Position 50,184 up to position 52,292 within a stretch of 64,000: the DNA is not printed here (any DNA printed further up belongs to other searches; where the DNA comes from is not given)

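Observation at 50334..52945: Divergent Elp3 (radical-SAM/GNAT) and Trm9-like methyltransferase pair: a complete eukaryote/archaeon-style mcm5U34 tRNA wobble pathway in a bacterium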

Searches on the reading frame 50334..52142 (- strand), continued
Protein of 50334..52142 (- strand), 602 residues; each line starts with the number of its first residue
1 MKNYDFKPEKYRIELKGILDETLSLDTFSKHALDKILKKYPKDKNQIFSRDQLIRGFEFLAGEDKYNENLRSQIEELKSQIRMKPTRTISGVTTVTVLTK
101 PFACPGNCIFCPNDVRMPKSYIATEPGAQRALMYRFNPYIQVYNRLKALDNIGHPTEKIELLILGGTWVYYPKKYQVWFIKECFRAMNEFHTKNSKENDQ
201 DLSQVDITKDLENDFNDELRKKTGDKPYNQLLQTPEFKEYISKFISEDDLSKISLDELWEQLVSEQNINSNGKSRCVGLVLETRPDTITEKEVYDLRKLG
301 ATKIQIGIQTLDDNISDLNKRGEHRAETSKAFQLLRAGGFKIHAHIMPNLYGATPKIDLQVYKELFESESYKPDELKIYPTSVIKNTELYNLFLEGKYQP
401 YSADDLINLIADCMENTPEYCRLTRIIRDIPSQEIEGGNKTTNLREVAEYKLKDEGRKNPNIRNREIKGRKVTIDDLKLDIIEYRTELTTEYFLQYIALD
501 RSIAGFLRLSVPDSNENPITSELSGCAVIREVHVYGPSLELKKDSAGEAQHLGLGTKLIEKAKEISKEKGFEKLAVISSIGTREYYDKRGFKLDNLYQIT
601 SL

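Call 72: search_solved_structures(query=window:50334-52142:-, max_evalue=1e-85, show_alignments=4)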
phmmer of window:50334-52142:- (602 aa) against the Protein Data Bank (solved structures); distinct sequences matched with E-value up to 1e-85: 4.
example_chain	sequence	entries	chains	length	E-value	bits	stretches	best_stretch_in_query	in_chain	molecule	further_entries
6ia8_A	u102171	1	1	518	1e-94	321.5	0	263-597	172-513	Histone acetyltransferase, ELP3 family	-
6iaz_A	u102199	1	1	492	3e-94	319.9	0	262-597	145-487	Histone acetyltransferase, ELP3 family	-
6iad_A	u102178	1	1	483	3.6e-94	319.6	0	262-597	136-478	Histone acetyltransferase, ELP3 family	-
5l7j_A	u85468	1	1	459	1.6e-89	304.2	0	264-595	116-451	ELP3 family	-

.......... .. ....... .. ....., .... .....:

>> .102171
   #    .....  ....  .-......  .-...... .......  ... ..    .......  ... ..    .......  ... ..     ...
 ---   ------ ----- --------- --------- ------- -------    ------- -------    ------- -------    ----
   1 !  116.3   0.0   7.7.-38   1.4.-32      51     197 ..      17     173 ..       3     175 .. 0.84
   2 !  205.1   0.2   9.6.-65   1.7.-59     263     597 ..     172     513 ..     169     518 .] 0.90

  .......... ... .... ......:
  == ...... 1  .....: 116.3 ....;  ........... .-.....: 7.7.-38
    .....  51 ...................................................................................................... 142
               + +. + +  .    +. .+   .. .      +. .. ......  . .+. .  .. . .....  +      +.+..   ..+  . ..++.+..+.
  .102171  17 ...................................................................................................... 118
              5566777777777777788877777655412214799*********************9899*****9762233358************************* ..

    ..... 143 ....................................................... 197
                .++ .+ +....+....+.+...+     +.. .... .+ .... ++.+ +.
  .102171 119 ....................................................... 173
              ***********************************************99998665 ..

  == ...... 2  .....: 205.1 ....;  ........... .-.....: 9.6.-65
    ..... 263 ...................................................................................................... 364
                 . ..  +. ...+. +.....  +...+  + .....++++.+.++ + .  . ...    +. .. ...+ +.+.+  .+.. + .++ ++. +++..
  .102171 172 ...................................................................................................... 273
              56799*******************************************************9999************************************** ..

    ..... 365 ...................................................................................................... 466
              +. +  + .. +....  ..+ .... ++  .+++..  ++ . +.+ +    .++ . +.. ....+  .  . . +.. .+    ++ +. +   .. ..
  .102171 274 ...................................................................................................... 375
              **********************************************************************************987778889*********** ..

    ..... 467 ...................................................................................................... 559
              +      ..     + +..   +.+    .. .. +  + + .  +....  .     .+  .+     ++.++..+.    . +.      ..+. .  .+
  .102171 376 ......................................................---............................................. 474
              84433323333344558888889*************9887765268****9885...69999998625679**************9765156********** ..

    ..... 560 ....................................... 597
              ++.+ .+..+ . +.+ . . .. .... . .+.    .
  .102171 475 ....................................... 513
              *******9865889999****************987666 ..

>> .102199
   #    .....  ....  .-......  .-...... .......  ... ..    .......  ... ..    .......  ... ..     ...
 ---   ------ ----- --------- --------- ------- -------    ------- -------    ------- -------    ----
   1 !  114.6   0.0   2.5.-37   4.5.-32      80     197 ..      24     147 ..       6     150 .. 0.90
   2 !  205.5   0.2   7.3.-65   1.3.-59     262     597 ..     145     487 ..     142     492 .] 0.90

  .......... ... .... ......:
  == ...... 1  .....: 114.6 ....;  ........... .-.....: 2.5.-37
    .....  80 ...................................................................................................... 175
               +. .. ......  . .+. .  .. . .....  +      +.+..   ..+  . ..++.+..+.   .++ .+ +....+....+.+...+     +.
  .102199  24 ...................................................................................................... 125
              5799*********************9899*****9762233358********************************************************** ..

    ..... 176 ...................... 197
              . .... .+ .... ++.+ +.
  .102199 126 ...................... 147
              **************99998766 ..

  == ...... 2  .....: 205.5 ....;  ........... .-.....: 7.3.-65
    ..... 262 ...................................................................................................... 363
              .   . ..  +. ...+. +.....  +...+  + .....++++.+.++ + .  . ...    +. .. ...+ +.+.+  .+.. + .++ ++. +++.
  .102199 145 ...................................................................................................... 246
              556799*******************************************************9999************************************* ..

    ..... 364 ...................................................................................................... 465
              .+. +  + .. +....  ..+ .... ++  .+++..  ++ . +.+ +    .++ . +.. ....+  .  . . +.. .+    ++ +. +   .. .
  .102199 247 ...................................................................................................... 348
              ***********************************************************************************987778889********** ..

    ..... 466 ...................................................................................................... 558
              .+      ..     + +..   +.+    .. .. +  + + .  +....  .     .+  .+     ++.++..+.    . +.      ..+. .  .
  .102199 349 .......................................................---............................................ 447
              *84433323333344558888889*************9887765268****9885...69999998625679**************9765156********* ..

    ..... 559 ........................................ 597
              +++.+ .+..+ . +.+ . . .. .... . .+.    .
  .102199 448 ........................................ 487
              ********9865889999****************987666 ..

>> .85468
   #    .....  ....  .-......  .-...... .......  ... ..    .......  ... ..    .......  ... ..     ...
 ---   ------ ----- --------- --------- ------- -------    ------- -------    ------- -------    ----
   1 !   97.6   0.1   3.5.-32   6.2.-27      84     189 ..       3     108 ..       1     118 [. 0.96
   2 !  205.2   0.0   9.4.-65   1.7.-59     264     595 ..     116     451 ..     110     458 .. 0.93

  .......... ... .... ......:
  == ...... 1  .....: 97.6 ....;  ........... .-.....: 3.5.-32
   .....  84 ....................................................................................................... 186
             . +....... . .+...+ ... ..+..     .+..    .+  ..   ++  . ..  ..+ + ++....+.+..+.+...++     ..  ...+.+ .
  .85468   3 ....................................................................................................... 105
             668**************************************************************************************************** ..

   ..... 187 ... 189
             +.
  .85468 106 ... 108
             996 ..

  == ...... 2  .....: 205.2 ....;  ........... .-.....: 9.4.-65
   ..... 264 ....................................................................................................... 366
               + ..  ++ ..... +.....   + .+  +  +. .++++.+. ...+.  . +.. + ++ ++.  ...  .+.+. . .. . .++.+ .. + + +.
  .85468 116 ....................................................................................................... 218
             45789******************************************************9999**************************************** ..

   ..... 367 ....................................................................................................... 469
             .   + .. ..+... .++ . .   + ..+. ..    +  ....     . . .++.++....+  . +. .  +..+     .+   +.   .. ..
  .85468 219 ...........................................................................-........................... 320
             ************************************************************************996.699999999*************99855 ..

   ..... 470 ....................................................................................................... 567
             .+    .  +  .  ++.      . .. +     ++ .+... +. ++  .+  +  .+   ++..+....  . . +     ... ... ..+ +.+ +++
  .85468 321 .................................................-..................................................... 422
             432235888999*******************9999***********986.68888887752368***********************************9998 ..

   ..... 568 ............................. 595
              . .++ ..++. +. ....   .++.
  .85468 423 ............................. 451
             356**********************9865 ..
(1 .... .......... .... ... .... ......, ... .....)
